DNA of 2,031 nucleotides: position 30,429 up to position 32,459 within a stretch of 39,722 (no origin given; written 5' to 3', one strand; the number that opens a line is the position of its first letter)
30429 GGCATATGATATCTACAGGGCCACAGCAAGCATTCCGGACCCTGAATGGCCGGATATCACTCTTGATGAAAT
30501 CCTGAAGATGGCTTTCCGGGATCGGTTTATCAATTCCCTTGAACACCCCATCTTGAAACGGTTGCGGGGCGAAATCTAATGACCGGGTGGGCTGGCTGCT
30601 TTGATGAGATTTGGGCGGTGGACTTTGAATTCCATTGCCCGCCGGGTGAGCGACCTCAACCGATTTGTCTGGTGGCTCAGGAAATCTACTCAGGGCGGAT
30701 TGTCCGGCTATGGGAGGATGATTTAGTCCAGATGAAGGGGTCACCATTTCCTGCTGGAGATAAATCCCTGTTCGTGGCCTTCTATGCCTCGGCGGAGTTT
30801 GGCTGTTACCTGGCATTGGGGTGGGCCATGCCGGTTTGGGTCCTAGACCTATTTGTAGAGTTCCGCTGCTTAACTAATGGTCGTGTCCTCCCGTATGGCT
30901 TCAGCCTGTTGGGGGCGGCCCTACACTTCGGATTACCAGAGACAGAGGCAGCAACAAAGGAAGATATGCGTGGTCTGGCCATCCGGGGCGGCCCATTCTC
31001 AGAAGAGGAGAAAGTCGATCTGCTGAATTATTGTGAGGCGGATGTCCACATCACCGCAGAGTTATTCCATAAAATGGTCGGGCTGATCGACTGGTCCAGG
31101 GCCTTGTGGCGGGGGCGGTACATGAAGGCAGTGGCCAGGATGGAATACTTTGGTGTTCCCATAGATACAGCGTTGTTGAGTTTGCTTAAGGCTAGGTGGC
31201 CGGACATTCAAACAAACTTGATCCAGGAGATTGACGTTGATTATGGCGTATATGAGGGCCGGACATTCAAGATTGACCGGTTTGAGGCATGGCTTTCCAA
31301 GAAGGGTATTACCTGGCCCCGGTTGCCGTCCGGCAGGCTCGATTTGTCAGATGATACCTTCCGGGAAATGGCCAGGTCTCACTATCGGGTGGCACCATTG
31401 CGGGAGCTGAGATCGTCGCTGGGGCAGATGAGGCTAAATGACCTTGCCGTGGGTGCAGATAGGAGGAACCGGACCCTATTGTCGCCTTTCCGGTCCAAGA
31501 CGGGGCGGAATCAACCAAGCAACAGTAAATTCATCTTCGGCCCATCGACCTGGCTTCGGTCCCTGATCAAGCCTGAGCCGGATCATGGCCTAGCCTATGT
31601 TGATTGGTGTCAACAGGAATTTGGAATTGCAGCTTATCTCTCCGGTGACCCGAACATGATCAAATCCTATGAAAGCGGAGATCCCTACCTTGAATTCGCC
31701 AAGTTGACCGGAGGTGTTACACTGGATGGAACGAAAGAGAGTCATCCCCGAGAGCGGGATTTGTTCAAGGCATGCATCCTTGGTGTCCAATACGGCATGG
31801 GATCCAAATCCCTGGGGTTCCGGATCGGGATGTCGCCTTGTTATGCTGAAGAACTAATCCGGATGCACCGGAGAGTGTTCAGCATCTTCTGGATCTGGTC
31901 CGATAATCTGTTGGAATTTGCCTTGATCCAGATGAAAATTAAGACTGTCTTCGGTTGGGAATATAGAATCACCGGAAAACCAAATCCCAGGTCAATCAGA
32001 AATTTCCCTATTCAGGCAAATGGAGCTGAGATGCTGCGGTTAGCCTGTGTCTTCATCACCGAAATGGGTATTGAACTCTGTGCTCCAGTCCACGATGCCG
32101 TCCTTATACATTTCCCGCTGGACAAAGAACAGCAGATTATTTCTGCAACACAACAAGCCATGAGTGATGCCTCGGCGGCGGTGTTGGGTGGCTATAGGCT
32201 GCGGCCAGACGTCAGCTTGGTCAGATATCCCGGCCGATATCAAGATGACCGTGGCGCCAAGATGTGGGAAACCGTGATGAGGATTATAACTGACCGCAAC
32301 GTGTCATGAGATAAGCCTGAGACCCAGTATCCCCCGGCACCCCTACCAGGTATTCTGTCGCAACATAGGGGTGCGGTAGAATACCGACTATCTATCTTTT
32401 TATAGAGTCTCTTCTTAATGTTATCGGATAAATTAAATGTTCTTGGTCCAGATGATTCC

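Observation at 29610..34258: Compact PolA-centred replication-like cassette with no other mobile-element hallmarks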

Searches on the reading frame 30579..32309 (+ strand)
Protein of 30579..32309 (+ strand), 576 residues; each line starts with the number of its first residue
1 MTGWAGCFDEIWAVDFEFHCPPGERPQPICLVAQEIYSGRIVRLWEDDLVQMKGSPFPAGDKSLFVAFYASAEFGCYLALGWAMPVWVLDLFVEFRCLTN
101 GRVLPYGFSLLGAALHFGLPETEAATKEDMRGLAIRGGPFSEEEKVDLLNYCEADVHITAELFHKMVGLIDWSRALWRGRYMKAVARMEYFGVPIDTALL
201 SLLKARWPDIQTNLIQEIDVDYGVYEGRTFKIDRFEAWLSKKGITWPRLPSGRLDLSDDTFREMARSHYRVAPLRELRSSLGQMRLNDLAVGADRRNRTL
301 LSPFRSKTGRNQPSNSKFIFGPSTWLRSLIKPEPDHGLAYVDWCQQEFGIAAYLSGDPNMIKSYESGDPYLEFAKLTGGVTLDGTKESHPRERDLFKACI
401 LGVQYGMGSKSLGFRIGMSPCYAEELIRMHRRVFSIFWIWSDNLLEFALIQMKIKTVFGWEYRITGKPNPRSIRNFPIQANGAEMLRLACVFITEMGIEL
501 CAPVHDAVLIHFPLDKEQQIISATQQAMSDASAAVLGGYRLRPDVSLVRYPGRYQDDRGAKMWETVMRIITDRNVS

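Call 3: search_protein_families(library=pfam, proteins=[window:30579-32309:+], max_evalue=0.1)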
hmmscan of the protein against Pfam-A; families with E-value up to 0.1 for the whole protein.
window:30579-32309:+ (576 aa): 1 family
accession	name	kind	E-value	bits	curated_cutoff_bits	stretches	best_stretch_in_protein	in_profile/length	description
PF00476.26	DNA_pol_A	-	2.6e-19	69.8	34.3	1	326-533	141-362/381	DNA polymerase family A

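Call 4: search_protein_families(library=padloc, proteins=[window:30579-32309:+], max_evalue=0.1)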
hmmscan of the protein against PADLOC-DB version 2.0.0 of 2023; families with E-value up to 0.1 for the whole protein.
window:30579-32309:+ (576 aa): 1 family
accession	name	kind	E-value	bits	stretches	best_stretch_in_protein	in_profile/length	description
PDLC03816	RTasPolA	-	1.9e-25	87.7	1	186-532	144-461/475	DRT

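Call 5: search_protein_families(library=phrogs, proteins=[window:30579-32309:+], max_evalue=0.1)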
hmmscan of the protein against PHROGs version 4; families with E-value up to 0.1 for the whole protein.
window:30579-32309:+ (576 aa): 3 families
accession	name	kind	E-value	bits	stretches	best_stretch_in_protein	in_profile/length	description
phrog_17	-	DNA, RNA and nucleotide metabolism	9.4e-42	144.1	1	61-530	729-1210/1445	DNA polymerase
phrog_2573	-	DNA, RNA and nucleotide metabolism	4.4e-12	46.8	1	337-565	18-277/336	DNA polymerase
phrog_10285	-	DNA, RNA and nucleotide metabolism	0.014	15.5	0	478-529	248-297/321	DNA polymerase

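Call 9: find_homologous_proteins(query=window:30579-32309:+)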
Query window:30579-32309:+ (576 aa): 8000 proteins with E <= 0.001 among 8000 candidates; the best 120 are listed.
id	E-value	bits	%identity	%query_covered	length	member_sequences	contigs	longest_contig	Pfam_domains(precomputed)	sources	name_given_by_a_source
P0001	0.0e+0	1359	100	100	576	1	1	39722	PF00476.27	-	-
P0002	7.8e-256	868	66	99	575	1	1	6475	PF00476.27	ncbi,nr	ncbi:MAG: DNA polymerase I [Deltaproteobacteria bacterium]|nr:DNA polymerase I [Deltaproteobacteria 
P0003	8.0e-231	786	61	98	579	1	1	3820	PF00476.27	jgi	jgi:DNA polymerase I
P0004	8.8e-231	785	59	99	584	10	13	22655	PF00476.27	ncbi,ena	-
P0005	1.8e-230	784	60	98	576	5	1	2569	PF00476.27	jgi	jgi:DNA polymerase I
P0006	3.9e-230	783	58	100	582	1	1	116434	PF00476.27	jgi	jgi:DNA polymerase-1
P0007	9.6e-230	782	61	98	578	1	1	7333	PF00476.27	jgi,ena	-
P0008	1.1e-229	782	59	98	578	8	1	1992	PF00476.27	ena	-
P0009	2.7e-228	777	58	99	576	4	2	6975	PF00476.27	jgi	-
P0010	3.9e-228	777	59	98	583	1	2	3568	PF00476.27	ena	-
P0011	7.2e-228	776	60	98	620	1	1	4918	PF00476.27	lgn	-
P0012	2.6e-227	774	60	97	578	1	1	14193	PF00476.27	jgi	jgi:DNA polymerase I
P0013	1.3e-226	772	60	98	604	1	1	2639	PF00476.27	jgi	jgi:DNA polymerase I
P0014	1.3e-226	772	58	98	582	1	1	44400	PF00476.27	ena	-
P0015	2.9e-226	771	61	98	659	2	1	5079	PF00476.27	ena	-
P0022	5.7e-225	766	59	98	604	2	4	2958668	PF00476.27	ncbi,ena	-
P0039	9.4e-224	762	60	98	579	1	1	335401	PF00476.27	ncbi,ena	-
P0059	4.0e-222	757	58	99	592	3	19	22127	PF00476.27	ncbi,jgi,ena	jgi:DNA polymerase I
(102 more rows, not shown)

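Call 10: find_related_loci(query=window:30579-32309:+, collection=genome_contigs, flank=8000)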
Query window:30579-32309:+ (576 aa) in genome_contigs; peptide patterns used: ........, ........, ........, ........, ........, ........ (x = any residue, [..] = any of these).
73 stretches matched a pattern; 5 encode a relative of the query (tblastn E <= 1e-3); 5 distinct loci.
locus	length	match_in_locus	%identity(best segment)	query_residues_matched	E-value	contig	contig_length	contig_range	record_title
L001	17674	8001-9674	54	11-568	0e+0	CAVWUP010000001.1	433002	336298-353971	MAG: uncultured delta proteobacterium isolate MFD01689.bin.1.110 genome assembly, contig: contig_13645, whole genome sho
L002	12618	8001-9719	54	8-576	0e+0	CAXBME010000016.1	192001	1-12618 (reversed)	MAG TPA_asm: uncultured Planctomycetaceae bacterium isolate ERR2762121_maxbin2_38 genome assembly, contig: ERZ3421540.16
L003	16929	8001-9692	55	8-573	0e+0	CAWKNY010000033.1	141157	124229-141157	MAG: uncultured Verrucomicrobiae bacterium isolate MFD00962.bin.2.139 genome assembly, contig: contig_62803, whole genom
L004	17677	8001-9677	50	10-570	3e-180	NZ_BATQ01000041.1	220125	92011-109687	Verrucomicrobium sp. BvORR034, whole genome shotgun sequence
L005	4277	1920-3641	49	8-576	0e+0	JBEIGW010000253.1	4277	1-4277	MAG: Deltaproteobacteria bacterium isolate Sample-102-S76-bin-170 Sample_102_S76-bin_170-k141_748221, whole genome shotg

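Call 12: find_encoding_contigs(protein=P0022, flank=10000, max_places=4)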
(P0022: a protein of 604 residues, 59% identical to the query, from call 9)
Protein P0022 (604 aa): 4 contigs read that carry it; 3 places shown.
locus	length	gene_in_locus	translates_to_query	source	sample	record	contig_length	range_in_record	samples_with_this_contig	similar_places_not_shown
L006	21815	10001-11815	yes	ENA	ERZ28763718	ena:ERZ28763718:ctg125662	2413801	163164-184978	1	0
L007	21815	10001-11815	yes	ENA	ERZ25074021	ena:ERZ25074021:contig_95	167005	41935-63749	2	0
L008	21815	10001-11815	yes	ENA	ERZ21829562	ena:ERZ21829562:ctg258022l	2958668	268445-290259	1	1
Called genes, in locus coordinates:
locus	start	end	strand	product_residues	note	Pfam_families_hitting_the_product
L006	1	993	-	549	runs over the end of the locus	PF00743:FMO-like, PF01266:DAO (faint), PF07992:Pyr_redox_2, PF13738:Pyr_redox_3, PF13450:NAD_binding_8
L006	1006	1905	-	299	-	PF01522:Polysacc_deac_1, PF10096:DUF2334 (weak)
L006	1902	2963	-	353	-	PF00491:Arginase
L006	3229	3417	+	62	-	PF00483:NTP_transferase (weak), PF01128:IspD (weak), PF12804:NTP_transf_3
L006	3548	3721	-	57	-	-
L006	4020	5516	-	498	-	PF05598:DUF772, PF01609:DDE_Tnp_1, PF13751:DDE_Tnp_1_6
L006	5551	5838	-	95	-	-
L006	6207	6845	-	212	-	-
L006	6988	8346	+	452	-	-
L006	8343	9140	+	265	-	-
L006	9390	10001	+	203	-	-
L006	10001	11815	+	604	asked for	PF00476:DNA_pol_A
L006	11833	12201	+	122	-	-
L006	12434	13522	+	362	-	PF02899:Phage_int_SAM_1 (weak), PF00589:Phage_integrase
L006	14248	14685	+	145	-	PF00072:Response_reg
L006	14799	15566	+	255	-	PF03746:LamB_YcsF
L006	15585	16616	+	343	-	PF00296:Bac_luciferase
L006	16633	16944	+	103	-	-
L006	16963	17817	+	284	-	PF13489:Methyltransf_23, PF08241:Methyltransf_11, PF08242:Methyltransf_12, PF13649:Methyltransf_25, PF13847:Methyltransf_31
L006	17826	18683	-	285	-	PF01522:Polysacc_deac_1, PF11959:DUF3473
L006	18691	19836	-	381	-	PF01494:FAD_binding_3, PF07992:Pyr_redox_2 (faint)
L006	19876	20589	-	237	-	PF05175:MTS, PF13847:Methyltransf_31 (weak), PF08241:Methyltransf_11, PF13649:Methyltransf_25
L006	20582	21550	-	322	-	PF03706:LPG_synthase_TM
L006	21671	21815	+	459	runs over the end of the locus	-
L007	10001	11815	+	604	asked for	PF00476:DNA_pol_A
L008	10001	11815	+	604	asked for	PF00476:DNA_pol_A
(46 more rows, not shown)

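Call 13: find_encoding_contigs(protein=P0006, flank=10000, max_places=3)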
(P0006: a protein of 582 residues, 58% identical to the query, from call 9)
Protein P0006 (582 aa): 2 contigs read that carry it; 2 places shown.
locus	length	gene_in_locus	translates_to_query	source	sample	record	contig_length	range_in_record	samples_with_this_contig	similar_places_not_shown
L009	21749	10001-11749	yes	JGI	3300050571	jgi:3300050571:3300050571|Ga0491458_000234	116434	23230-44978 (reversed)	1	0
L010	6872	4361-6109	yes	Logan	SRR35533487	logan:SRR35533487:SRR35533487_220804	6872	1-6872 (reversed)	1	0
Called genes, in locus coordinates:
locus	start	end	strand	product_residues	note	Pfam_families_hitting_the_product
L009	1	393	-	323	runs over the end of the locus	PF00005:ABC_tran, PF08352:oligo_HPY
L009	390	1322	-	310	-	PF00005:ABC_tran, PF13304:AAA_21 (weak), PF08352:oligo_HPY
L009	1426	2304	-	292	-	PF00639:Rotamase, PF13616:Rotamase_3, PF00581:Rhodanese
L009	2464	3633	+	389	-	PF05990:DUF900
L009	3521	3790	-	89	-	-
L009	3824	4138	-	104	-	-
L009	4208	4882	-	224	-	PF11172:DUF2959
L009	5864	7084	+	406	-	PF00589:Phage_integrase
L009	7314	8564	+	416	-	-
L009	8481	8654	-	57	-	-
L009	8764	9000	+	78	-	-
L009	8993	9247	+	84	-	-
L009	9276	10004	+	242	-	-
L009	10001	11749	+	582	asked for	PF00476:DNA_pol_A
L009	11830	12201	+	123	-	-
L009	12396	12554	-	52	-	-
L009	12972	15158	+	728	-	PF07715:Plug, PF00593:TonB_dep_Rec_b-barrel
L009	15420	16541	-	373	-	-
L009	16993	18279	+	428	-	PF03023:MurJ, PF01554:MatE (weak)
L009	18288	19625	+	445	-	PF04932:Wzy_C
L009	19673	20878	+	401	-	PF00534:Glycos_transf_1, PF13692:Glyco_trans_1_4, PF13524:Glyco_trans_1_2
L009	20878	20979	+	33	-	-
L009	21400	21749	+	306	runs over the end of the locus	-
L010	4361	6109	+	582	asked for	PF00476:DNA_pol_A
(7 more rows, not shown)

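Call 14: find_encoding_contigs(protein=P0039, flank=10000, max_places=3)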
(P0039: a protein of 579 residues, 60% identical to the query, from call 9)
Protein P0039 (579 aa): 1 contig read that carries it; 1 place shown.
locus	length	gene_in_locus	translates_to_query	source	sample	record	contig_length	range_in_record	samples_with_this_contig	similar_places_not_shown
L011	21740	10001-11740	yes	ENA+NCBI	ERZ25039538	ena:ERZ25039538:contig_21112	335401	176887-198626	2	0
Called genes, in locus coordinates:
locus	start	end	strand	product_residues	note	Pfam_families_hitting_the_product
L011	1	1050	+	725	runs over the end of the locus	PF01966:HD (weak), PF18019:Cas3_HD (faint), PF00270:DEAD (weak), PF22590:Cas3-like_C_2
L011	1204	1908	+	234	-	PF09704:Cas_Cas5d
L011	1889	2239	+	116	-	-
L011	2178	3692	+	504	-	PF09709:Cas_Csd1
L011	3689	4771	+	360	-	PF05107:Cas_Cas7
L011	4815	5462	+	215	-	PF01930:Cas_Cas4, PF12705:PDDEXK_1 (weak)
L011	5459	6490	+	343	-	PF01867:Cas_Cas1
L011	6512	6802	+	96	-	PF09827:CRISPR_Cas2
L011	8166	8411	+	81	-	-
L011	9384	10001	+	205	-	-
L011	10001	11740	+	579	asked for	PF00476:DNA_pol_A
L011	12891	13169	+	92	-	-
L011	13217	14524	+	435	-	PF12167:Arm-DNA-bind_2, PF14659:Phage_int_SAM_3, PF00589:Phage_integrase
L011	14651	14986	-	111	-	PF03840:SecG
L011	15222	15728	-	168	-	PF00121:TIM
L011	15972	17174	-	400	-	PF00162:PGK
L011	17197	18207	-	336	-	PF00044:Gp_dh_N, PF02800:Gp_dh_C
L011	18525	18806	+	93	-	PF02405:MlaE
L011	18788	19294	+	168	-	PF02405:MlaE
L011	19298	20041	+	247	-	PF00005:ABC_tran, PF13304:AAA_21 (weak)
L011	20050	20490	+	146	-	PF02470:MlaD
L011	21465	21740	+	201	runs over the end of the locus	PF05494:MlaC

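Call 20: search_solved_structures(query=window:30579-32309:+, max_evalue=0.001)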
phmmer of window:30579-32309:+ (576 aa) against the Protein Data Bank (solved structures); distinct sequences matched with E-value up to 0.001: 20.
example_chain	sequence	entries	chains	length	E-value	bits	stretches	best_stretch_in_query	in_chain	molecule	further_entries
3po4_A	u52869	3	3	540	2.1e-11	46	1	333-528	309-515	DNA polymerase I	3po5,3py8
8xk9_A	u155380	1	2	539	4.8e-11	44.8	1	333-528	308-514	DNA polymerase I, thermostable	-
8xk7_A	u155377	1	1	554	5.1e-11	44.7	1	333-528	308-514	DNA polymerase I, thermostable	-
8xjr_A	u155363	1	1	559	5.3e-11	44.7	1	333-528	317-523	DNA polymerase I, thermostable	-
8jrb_A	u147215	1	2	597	6.1e-11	44.5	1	177-536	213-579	DNA polymerase I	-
5o7t_A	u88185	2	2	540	7.5e-11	44.2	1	333-528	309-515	DNA polymerase I, thermostable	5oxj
2ktq_A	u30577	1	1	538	9.1e-11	43.9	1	333-528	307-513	PROTEIN (LARGE FRAGMENT OF DNA POLYMERASE I)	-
4ktq_A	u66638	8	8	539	9.2e-11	43.9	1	333-528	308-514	PROTEIN (LARGE FRAGMENT OF DNA POLYMERASE I) | DNA polymerase I, thermostable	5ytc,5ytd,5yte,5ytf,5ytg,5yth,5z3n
1qtm_A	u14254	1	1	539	9.2e-11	43.9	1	333-528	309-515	DNA POLYMERASE I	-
4xiu_A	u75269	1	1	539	9.2e-11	43.9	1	333-528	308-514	DNA polymerase I, thermostable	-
1qss_A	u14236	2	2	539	9.2e-11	43.9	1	333-528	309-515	DNA POLYMERASE I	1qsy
1jxe_A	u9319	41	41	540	9.2e-11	43.9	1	333-528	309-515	TAQ DNA POLYMERASE I | PROTEIN (LARGE FRAGMENT OF DNA POLYMERASE I) | DNA polymerase I, thermostable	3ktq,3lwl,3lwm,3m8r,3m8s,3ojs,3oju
6fbc_A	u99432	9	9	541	9.3e-11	43.9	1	333-528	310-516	DNA polymerase I, thermostable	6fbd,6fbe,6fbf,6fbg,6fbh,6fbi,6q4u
1ktq_A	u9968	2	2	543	9.4e-11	43.9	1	333-528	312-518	DNA POLYMERASE I | PROTEIN (DNA POLYMERASE I)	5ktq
4n56_A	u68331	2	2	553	9.9e-11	43.8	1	333-528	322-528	DNA polymerase I, thermostable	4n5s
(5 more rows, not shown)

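Call 35: search_dna_similar(query=window:30579-32309:+, collection=plasmids, mode=protein, max_rows=25)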
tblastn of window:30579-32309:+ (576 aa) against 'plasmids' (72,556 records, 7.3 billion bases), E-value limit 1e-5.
Records with a match: 26; places in all: 26; records where one place covers at least 80% of the query: 0.
Best place of each record, by identity: <60% 26.
By first word of the organism name: Azospirillum 11; Dinoroseobacter 3; Methylobacterium 2; Burkholderia 2; Legionella 1; Paraburkholderia 1; Gloeocapsa 1; Microbacterium 1; Falsirhodobacter 1; Allocoleopsis 1; and 2 more.
By predicted mobility (MOB-suite, as given by PLSDB): non-mobilizable 15; conjugative 7; mobilizable 4.
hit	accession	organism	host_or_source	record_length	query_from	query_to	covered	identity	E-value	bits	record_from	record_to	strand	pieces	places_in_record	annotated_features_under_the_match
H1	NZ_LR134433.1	Legionella adelaidensis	environmental,Cooling tower water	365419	150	531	66%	22.9%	6e-7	61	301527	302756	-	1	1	polA: DNA polymerase I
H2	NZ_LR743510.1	Methylobacterium bullatum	-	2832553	185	536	61%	23.3%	8e-9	66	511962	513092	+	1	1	none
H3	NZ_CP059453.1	Azospirillum brasilense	Prokaryotes,soil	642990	185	537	61%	23.2%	7e-11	73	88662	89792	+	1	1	polA: DNA polymerase I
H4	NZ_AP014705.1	Methylobacterium aquaticum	-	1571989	185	531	60%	23.4%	4e-6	58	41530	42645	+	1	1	none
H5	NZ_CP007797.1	Azospirillum argentinense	Triticum aestivum L.,Root,wheat ...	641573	185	537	61%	22.9%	9e-11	73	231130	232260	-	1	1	none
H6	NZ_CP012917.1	Azospirillum brasilense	Digitaria eriantha,microbe,root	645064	185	537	61%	22.6%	6e-10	70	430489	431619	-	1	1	polA: DNA polymerase I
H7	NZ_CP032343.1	Azospirillum brasilense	soil sample,Agricultural field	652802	185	537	61%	22.6%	6e-10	70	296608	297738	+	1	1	polA: DNA polymerase I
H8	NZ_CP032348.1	Azospirillum brasilense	soil sample,Agricultural field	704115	185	537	61%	22.6%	1e-9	69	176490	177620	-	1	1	polA: DNA polymerase I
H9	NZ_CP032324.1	Azospirillum argentinense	soil sample,Agricultural field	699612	185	537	61%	22.1%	1e-9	69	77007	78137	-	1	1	polA: DNA polymerase I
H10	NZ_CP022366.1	Azospirillum sp. TSH58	single cell,paddy soils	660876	185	533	61%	22.1%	9e-10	70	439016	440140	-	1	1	polA: DNA polymerase I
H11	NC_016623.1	Azospirillum lipoferum 4B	-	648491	185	513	57%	22.9%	9e-8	63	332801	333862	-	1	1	polA: DNA polymerase I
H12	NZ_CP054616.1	Azospirillum oryzae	cell culture,soil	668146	185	513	57%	22.9%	4e-7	61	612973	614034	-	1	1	polA: DNA polymerase I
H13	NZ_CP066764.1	Burkholderia ambifaria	Cell culture,Baijiu fermentation starter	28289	187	516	57%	22.6%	3e-7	61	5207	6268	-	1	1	none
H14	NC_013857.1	Azospirillum sp. B510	-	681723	185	513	57%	22.6%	3e-6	58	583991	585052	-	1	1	polA: DNA polymerase I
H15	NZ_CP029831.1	Azospirillum ramasamyi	single cell,Cow dung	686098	185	513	57%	22.4%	5e-7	61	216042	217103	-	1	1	polA: DNA polymerase I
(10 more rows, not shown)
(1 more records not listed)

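Call 36: search_dna_similar(query=window:30579-32309:+, collection=phages, mode=protein, max_rows=15)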
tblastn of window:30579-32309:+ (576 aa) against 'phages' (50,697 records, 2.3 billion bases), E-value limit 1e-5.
Records with a match: 182; places in all: 182; records where one place covers at least 80% of the query: 0.
Best place of each record, by identity: <60% 182.
By first word of the organism name: Mycobacterium 154; Gordonia 13; Bacillus 4; Serratia 4; Bacteriophage 2; Fromanvirus 2; Proteobacteria 1; Bacteroides 1; Microbacterium 1.
By host as written in the record: Mycobacterium smegmatis mc2 155 105; Mycobacterium smegmatis mc#155 21; - 7; Gordonia rubripertincta NRRL B-16540 7; Mycobacterium sp. 5; Gordonia terrae 3612 5; Mycobacterium tuberculosis; Mycobacterium smegmatis 5; Mycobacterium smegmatis mc2155 4; and 16 more.
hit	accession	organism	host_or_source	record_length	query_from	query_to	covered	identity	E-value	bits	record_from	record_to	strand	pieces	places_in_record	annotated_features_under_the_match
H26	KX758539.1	Mycobacterium phage Jaan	Mycobacterium smegmatis mc2 155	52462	105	538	75%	21.4%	9e-9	65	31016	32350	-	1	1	DNA polymerase I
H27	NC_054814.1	Mycobacterium phage IronMan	Mycobacterium smegmatis mc2 155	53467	105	538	75%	21.4%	1e-8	64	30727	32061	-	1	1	44: DNA polymerase I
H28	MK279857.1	Mycobacterium phage IronMan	Mycobacterium smegmatis mc2 155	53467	105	538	75%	21.4%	1e-8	64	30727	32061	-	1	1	44: DNA polymerase I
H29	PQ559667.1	Mycobacterium phage Landor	Mycobacterium smegmatis mc2 155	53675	105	538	75%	21.4%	1e-8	64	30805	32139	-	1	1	44: DNA polymerase I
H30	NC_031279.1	Mycobacterium phage Bactobuster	Mycobacterium smegmatis mc2 155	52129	105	538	75%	21.2%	3e-8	63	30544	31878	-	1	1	43: DNA polymerase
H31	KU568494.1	Mycobacterium phage Bactobuster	Mycobacterium smegmatis mc2 155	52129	105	538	75%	21.2%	3e-8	63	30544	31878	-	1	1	43: DNA polymerase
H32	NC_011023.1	Mycobacterium phage Pukovnik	Mycobacterium sp.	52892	105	538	75%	21.0%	1e-5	55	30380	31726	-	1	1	43: DNA polymerase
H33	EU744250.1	Mycobacterium phage Pukovnik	Mycobacterium sp.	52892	105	538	75%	21.0%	1e-5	55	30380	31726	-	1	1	43: DNA polymerase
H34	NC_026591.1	Mycobacterium phage Trike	Mycobacterium smegmatis mc2 155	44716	151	538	67%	23.1%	5e-7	59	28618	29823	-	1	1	DNA polymerase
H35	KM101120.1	Mycobacterium phage Trike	Mycobacterium smegmatis mc2 155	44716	151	538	67%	23.1%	5e-7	59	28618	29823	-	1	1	DNA polymerase I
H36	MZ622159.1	Mycobacterium phage Drake94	Mycobacterium smegmatis mc2 155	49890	151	538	67%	23.1%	5e-7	59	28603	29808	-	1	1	42: DNA polymerase I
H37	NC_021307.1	Mycobacterium phage Severus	Mycobacterium smegmatis mc2 155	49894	151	538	67%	23.1%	5e-7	59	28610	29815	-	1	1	42: DNA polymerase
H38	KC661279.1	Mycobacterium phage Severus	Mycobacterium smegmatis mc2 155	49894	151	538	67%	23.1%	5e-7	59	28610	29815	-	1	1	42: DNA polymerase I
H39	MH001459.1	Mycobacterium phage KittenMittens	Mycobacterium smegmatis mc2 155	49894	151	538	67%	23.1%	5e-7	59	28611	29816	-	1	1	41: DNA polymerase I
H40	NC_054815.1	Mycobacterium phage Phaded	Mycobacterium smegmatis mc2 155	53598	105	518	72%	21.3%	3e-8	63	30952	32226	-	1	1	46: DNA polymerase I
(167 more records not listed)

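Call 37: search_protein_families(library=ncbifam, proteins=[window:30579-32309:+], max_evalue=0.1)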
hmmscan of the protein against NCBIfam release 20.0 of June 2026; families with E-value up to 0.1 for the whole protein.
window:30579-32309:+ (576 aa): 6 families
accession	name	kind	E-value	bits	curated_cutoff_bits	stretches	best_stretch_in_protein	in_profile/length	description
NF011539.0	PRK14975.1-3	equivalog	2.7e-19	68.9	640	1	327-536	392-610/628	bifunctional 3'-5' exonuclease/DNA polymerase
NF011540.0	PRK14975.1-4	equivalog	4.3e-19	68.4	601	1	147-536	162-558/576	bifunctional 3'-5' exonuclease/DNA polymerase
NF004397.1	PRK05755.1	equivalog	2.4e-12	46.2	720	1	327-532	651-869/889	DNA polymerase I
TIGR00593.1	pola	equivalog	2.5e-12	46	600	1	327-531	652-869/890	DNA polymerase I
NF011538.0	PRK14975.1-1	equivalog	1.5e-05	23.7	389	1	471-545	465-545/557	bifunctional 3'-5' exonuclease/DNA polymerase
NF038380.1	phage_DpoZ_1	exception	0.059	11.8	500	0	327-418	357-446/607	aminoadenine-incorporating DNA polymerase DpoZ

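Call 67: find_encoding_contigs(protein=P0002, flank=10000, max_places=3)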
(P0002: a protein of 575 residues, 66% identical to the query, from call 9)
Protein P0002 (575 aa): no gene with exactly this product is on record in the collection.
